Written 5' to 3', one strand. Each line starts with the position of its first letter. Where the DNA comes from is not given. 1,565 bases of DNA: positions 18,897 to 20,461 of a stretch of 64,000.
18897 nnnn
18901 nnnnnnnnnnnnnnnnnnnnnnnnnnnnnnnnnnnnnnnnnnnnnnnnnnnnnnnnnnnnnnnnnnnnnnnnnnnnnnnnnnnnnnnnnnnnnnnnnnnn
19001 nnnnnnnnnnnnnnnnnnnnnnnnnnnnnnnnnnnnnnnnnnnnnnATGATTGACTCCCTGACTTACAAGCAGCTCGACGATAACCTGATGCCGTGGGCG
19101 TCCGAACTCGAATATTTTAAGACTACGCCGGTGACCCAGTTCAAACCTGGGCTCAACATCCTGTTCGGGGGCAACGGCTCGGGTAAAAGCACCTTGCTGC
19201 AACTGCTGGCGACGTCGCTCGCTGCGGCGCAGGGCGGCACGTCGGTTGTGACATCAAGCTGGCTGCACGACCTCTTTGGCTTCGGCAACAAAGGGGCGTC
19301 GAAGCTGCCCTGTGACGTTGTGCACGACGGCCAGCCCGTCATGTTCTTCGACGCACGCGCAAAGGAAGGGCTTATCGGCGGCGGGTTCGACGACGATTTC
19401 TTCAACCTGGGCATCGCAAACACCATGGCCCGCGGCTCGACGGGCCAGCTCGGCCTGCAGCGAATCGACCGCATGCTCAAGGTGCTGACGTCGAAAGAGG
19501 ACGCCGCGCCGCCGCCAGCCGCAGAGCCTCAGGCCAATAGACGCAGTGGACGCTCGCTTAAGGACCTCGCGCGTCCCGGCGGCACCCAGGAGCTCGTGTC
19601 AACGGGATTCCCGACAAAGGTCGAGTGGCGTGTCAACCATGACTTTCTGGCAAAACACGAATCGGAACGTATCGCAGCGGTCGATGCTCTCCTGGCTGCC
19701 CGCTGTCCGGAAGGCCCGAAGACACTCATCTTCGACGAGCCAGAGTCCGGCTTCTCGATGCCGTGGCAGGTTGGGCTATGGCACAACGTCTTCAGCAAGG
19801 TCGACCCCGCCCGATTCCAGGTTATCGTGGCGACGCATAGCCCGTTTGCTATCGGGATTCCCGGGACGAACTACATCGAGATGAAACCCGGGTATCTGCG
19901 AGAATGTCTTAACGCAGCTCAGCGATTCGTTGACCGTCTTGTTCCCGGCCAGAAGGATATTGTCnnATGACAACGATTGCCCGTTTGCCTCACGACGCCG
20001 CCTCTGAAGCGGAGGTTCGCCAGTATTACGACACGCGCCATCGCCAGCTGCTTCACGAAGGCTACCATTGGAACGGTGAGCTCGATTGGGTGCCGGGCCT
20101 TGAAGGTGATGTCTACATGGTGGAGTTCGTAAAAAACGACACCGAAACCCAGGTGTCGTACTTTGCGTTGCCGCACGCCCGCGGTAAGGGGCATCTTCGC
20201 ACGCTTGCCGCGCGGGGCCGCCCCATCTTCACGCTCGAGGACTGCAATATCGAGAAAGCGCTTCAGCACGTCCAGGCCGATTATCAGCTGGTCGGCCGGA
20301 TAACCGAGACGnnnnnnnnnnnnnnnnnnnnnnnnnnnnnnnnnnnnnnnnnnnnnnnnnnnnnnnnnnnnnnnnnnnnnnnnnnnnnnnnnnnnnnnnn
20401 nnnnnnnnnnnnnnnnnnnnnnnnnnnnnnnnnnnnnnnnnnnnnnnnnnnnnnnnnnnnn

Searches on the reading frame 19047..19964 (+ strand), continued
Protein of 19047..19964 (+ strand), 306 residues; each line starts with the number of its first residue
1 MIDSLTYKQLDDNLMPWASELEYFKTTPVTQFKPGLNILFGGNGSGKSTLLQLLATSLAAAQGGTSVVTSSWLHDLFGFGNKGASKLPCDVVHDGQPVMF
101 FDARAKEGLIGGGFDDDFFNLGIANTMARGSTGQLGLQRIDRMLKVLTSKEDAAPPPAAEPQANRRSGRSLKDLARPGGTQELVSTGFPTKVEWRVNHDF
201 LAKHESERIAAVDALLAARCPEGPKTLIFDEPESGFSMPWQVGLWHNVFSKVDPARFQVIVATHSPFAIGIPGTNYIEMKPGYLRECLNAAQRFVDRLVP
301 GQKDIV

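Call 57: find_encoding_contigs(protein=P0167, flank=8000, max_places=2)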
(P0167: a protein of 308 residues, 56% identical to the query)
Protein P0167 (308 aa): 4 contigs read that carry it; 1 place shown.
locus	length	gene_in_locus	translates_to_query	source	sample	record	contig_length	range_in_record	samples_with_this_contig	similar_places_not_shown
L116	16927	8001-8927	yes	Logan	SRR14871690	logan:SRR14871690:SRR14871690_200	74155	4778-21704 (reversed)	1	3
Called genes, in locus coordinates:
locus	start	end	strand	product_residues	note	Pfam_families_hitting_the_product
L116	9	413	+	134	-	-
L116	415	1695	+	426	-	-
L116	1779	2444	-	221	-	-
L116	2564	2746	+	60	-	-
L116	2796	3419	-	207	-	-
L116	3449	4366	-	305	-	PF00850:Hist_deacetyl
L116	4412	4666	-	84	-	PF04973:NMN_transporter (faint)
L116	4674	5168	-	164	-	-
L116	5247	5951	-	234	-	-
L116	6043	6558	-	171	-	-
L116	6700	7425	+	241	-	-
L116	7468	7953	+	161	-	PF08774:VRR_NUC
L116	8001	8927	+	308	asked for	PF13175:AAA_15 (faint), PF13476:AAA_23, PF00005:ABC_tran (faint), PF13304:AAA_21 (weak)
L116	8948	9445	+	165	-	-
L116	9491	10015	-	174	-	-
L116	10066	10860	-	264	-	PF00149:Metallophos, PF12850:Metallophos_2 (faint)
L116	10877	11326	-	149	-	-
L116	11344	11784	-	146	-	-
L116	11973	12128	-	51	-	-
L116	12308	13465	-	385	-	-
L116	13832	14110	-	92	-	PF01258:zf-dskA_traR (weak)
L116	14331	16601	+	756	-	PF01751:Toprim (weak), PF01131:Topoisom_bac, PF01396:Zn_ribbon_Top1 (faint)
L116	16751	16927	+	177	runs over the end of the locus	-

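Call 58: find_encoding_contigs(protein=P0180, flank=8000, max_places=2)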
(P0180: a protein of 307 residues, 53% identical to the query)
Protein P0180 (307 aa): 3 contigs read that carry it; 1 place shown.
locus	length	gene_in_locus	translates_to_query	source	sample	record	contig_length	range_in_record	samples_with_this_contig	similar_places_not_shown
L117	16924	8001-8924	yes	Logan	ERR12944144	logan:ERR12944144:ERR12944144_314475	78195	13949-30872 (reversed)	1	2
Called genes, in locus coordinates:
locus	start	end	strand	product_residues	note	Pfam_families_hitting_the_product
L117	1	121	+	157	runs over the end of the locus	-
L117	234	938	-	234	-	-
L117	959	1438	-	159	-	-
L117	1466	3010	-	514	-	-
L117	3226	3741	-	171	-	-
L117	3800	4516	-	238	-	-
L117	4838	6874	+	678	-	PF14284:PcfJ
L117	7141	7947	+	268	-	-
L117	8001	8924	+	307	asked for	PF13175:AAA_15 (faint), PF13476:AAA_23, PF13304:AAA_21 (weak)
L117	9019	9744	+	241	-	-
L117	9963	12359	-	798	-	PF13589:HATPase_c_3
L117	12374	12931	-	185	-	-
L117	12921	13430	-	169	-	-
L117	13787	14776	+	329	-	-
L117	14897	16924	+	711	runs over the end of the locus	PF14284:PcfJ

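Call 63: find_related_loci(query=A2, collection=viral_contigs, flank=6000)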
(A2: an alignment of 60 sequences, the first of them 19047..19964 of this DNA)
Query A2 (306 aa) in viral_contigs; peptide patterns used: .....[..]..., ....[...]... (x = any residue, [..] = any of these).
127 stretches matched a pattern; 11 encode a relative of the query (tblastn E <= 1e-3); 11 distinct loci.
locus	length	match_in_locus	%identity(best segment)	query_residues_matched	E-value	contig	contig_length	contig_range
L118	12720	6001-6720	34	1-284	4e-45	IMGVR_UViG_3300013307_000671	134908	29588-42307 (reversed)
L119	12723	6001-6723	32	1-283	5e-44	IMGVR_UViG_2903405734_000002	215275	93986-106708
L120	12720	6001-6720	35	1-284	9e-44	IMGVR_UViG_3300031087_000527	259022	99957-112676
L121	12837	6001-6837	35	1-287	1e-34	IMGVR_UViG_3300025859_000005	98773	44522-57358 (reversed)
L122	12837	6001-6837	35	1-287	1e-34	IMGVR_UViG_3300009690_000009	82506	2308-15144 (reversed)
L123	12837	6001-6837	35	1-287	1e-34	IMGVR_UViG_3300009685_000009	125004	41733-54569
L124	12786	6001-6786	32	1-279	3e-34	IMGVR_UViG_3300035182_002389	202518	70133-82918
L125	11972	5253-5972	28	31-293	5e-22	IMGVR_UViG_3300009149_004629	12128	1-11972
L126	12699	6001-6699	27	29-287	8e-22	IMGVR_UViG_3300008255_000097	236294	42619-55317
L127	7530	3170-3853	26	31-287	2e-21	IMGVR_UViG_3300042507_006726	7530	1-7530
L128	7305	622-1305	26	31-287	7e-21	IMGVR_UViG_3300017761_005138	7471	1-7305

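Call 84: search_protein_families(library=pfam, proteins=[L116:8948-9445:+, L109:9089-9448:+, L117:9019-9744:+, L117:7141-7947:+, L110:7188-7940:+, L110:9008-9229:+, L112:6899-7735:+, L112:7725-7997:+], max_evalue=0.1)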
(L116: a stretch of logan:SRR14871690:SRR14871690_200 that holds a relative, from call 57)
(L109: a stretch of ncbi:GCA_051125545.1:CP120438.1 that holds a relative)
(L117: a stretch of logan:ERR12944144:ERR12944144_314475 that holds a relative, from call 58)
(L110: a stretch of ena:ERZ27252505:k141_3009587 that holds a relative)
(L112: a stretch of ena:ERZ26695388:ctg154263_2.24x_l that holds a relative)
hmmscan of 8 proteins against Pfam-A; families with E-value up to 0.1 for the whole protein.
L116:8948-9445:+ (165 aa): 0 families

L109:9089-9448:+ (119 aa): 0 families

L117:9019-9744:+ (241 aa): 1 family
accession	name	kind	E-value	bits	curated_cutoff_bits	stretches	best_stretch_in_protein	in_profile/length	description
PF10011.15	DUF2254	-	0.028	13.7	28.8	1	151-195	209-248/368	Predicted membrane protein (DUF2254)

L117:7141-7947:+ (268 aa): 0 families

L110:7188-7940:+ (250 aa): 1 family
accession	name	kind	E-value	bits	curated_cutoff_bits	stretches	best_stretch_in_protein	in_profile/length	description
PF10662.15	PduV-EutP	-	0.021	15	21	1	186-237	6-55/143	Ethanolamine utilisation - propanediol utilisation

L110:9008-9229:+ (73 aa): 0 families

L112:6899-7735:+ (278 aa): 1 family
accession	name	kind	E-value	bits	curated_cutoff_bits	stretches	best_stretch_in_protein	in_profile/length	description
PF03235.19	GmrSD_N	-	9.8e-12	45.8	33.2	1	41-168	12-193/199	GmrSD restriction endonuclease, N-terminal domain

L112:7725-7997:+ (90 aa): 0 families

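Call 88: search_dna_similar(query=window:19047-19964:+, collection=plasmids, mode=protein, max_rows=15, max_evalue=0.00001)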
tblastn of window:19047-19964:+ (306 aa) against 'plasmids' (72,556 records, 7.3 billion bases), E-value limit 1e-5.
Records with a match: 6; places in all: 6; records where one place covers at least 80% of the query: 6.
Best place of each record, by identity: <60% 6.
By first word of the organism name: Variovorax 4; Pelobacter 1; Bosea 1.
By predicted mobility (MOB-suite, as given by PLSDB): non-mobilizable 6.
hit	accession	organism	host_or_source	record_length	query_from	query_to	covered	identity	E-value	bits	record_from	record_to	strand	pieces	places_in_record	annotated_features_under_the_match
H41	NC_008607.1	Pelobacter propionicus DSM 2379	-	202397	31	287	84%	41.3%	3e-36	145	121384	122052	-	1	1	AAA family ATPase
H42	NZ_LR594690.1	Variovorax sp. WDL1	linuron-contaminated soil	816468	1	290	95%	34.9%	9e-30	126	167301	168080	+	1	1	AAA family ATPase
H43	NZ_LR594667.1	Variovorax sp. SRS16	linuron-contaminated soil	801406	1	290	95%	34.6%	3e-28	121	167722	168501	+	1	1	AAA family ATPase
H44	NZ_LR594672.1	Variovorax sp. PBL-E5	linuron-contaminated soil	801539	1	290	95%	34.6%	3e-28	121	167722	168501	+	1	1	AAA family ATPase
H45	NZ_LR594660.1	Variovorax sp. PBL-H6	linuron-contaminated soil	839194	1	290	95%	34.6%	3e-28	121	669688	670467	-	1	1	AAA family ATPase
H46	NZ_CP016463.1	Bosea sp. RAC05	Microbial isolate,Algal phycosphere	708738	32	294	86%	30.4%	5e-15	83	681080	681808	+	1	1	AAA family ATPase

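Call 89: get_annotated_region(hit=H41, flank=5000)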
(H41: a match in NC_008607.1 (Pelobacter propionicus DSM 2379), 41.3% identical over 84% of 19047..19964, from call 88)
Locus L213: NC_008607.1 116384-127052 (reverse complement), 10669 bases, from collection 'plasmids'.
description: Pelobacter propionicus DSM 2379 plasmid pPRO1, complete sequence
organism: Pelobacter propionicus DSM 2379 (NCBI taxid 338966)
taxonomy: Bacteria; Thermodesulfobacteriota; Desulfuromonadia; Desulfuromonadales; Desulfuromonadaceae; Pelobacter; Pelobacter propionicus; Pelobacter propionicus DSM 2379
host: -; source: -; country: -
typing (MOB-suite, as given by PLSDB): non-mobilizable; replicon rep_cluster_1677; mating-pair formation MPF_F
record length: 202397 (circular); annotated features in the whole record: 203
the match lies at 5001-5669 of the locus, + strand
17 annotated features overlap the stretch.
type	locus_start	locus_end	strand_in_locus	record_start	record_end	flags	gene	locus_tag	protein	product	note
CDS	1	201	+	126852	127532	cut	-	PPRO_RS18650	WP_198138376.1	hypothetical protein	-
CDS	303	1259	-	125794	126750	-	-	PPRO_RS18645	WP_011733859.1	tyrosine-type recombinase/integrase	GO:0015074 - DNA integration [Evidence IEA]; GO:0006310 - DNA recombination [Evidence IEA]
CDS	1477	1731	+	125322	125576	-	-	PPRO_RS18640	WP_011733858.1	hypothetical protein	-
CDS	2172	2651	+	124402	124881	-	-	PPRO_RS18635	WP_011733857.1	hypothetical protein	-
CDS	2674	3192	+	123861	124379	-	-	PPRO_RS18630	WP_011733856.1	DUF1643 domain-containing protein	-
CDS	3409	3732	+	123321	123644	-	-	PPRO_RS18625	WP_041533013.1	hypothetical protein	-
CDS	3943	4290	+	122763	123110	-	-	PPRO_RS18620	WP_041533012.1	hypothetical protein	-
CDS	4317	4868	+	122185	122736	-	-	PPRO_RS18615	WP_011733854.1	thermonuclease family protein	-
CDS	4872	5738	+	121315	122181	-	-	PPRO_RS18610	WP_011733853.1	AAA family ATPase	-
CDS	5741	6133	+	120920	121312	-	-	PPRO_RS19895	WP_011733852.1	helix-turn-helix transcriptional regulator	-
CDS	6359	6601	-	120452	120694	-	-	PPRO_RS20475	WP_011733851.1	hypothetical protein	-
CDS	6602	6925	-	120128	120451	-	-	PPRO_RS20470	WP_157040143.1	hypothetical protein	-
CDS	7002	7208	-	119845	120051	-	-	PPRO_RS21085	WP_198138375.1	hypothetical protein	-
CDS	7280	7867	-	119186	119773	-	yfbR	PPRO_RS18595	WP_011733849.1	5'-deoxynucleotidase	-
CDS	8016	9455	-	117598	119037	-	-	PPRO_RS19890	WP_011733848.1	hypothetical protein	-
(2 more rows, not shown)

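Call 90: get_annotated_region(hit=H42, flank=5000)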
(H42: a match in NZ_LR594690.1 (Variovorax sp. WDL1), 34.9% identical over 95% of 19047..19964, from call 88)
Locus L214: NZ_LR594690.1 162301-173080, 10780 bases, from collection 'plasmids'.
description: Variovorax sp. WDL1 plasmid 2
organism: Variovorax sp. WDL1 (NCBI taxid 207745)
taxonomy: Bacteria; Pseudomonadota; Betaproteobacteria; Burkholderiales; Comamonadaceae; Variovorax; Variovorax sp. WDL1
host: -; source: linuron-contaminated soil; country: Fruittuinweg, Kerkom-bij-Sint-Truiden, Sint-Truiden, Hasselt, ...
typing (MOB-suite, as given by PLSDB): non-mobilizable
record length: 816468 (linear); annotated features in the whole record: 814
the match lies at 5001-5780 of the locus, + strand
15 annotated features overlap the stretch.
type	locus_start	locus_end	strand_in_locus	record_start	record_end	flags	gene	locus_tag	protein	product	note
CDS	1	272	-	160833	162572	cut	-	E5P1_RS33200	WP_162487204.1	phosphoadenosine phosphosulfate reductase family protein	-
CDS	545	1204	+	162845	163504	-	-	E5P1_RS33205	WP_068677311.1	HD domain-containing protein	-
CDS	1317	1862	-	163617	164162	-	-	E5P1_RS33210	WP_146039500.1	hypothetical protein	-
CDS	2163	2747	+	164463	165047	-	-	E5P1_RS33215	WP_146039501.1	hypothetical protein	-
CDS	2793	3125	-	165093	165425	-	-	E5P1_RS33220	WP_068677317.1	hypothetical protein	-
CDS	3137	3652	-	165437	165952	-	-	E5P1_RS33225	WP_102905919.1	hypothetical protein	-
CDS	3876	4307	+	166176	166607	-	-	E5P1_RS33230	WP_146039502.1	hypothetical protein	-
CDS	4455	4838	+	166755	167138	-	-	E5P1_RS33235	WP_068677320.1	hypothetical protein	-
CDS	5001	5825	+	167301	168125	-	-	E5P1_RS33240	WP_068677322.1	AAA family ATPase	GO:0006302 - double-strand break repair [Evidence IEA]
CDS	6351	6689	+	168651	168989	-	-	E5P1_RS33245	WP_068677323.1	hypothetical protein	-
CDS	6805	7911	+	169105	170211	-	-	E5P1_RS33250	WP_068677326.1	hypothetical protein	-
CDS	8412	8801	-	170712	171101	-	-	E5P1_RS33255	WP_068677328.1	thiol-disulfide oxidoreductase DCC family protein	-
CDS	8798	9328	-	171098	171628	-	-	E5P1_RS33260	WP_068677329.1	DUF4166 domain-containing protein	-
CDS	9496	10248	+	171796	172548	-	-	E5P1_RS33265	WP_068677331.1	DUF3223 domain-containing protein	-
CDS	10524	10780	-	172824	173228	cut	-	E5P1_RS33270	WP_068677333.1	DoxX family protein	-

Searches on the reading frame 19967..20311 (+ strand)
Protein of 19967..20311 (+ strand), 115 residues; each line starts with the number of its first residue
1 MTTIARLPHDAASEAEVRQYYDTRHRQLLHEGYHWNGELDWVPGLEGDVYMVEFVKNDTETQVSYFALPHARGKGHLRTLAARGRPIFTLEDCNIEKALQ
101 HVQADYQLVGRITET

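Call 84: search_protein_families(library=pfam, proteins=[window:19967-20311:+], max_evalue=0.1)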
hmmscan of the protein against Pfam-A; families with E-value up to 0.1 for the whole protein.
window:19967-20311:+ (115 aa): 0 families

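Call 94: search_solved_structures(query=A3, max_evalue=10, show_alignments=3)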
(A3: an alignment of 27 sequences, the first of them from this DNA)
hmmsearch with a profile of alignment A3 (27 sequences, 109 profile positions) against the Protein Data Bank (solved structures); distinct sequences matched with E-value up to 10: 11.
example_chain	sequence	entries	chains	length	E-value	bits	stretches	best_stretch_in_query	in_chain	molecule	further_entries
9c2h_B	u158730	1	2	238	0.029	17.8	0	18-54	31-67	Antibody Fab NP3-B4 Heavy Chain (variable region)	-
8gp5_E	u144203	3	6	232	0.1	16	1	11-48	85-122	F6 Fab VH domain | F6 Fab heavy chain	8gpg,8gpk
22gm_H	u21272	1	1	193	0.52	13.7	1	7-37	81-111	Fab30 heavy chain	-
3s3y_A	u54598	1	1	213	0.69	13.3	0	14-59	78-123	TANDEM CYANOVIRIN-N DIMER CVN2L0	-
7srs_H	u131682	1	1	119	1.2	12.5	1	6-36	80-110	Fab30 heavy chain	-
9lz1_H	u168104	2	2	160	1.2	12.5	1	6-37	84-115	Fab30 heavy chain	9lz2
3hn5_A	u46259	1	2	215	1.2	12.5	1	13-51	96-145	Putative exported protein BF0290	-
25gn_H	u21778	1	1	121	1.3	12.5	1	6-36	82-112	heavy chain of scFv30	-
8j97_H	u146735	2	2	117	1.5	12.3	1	6-36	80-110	Fab30 Heavy Chain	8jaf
4xmk_H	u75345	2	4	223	1.6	12.2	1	5-72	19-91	Heavy chain of HIV-1 gp120 V3-specific human monoclonal antibody 2424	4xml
7uel_H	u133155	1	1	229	2.3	11.6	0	16-84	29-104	Heavy chain Fab of antibody JEC1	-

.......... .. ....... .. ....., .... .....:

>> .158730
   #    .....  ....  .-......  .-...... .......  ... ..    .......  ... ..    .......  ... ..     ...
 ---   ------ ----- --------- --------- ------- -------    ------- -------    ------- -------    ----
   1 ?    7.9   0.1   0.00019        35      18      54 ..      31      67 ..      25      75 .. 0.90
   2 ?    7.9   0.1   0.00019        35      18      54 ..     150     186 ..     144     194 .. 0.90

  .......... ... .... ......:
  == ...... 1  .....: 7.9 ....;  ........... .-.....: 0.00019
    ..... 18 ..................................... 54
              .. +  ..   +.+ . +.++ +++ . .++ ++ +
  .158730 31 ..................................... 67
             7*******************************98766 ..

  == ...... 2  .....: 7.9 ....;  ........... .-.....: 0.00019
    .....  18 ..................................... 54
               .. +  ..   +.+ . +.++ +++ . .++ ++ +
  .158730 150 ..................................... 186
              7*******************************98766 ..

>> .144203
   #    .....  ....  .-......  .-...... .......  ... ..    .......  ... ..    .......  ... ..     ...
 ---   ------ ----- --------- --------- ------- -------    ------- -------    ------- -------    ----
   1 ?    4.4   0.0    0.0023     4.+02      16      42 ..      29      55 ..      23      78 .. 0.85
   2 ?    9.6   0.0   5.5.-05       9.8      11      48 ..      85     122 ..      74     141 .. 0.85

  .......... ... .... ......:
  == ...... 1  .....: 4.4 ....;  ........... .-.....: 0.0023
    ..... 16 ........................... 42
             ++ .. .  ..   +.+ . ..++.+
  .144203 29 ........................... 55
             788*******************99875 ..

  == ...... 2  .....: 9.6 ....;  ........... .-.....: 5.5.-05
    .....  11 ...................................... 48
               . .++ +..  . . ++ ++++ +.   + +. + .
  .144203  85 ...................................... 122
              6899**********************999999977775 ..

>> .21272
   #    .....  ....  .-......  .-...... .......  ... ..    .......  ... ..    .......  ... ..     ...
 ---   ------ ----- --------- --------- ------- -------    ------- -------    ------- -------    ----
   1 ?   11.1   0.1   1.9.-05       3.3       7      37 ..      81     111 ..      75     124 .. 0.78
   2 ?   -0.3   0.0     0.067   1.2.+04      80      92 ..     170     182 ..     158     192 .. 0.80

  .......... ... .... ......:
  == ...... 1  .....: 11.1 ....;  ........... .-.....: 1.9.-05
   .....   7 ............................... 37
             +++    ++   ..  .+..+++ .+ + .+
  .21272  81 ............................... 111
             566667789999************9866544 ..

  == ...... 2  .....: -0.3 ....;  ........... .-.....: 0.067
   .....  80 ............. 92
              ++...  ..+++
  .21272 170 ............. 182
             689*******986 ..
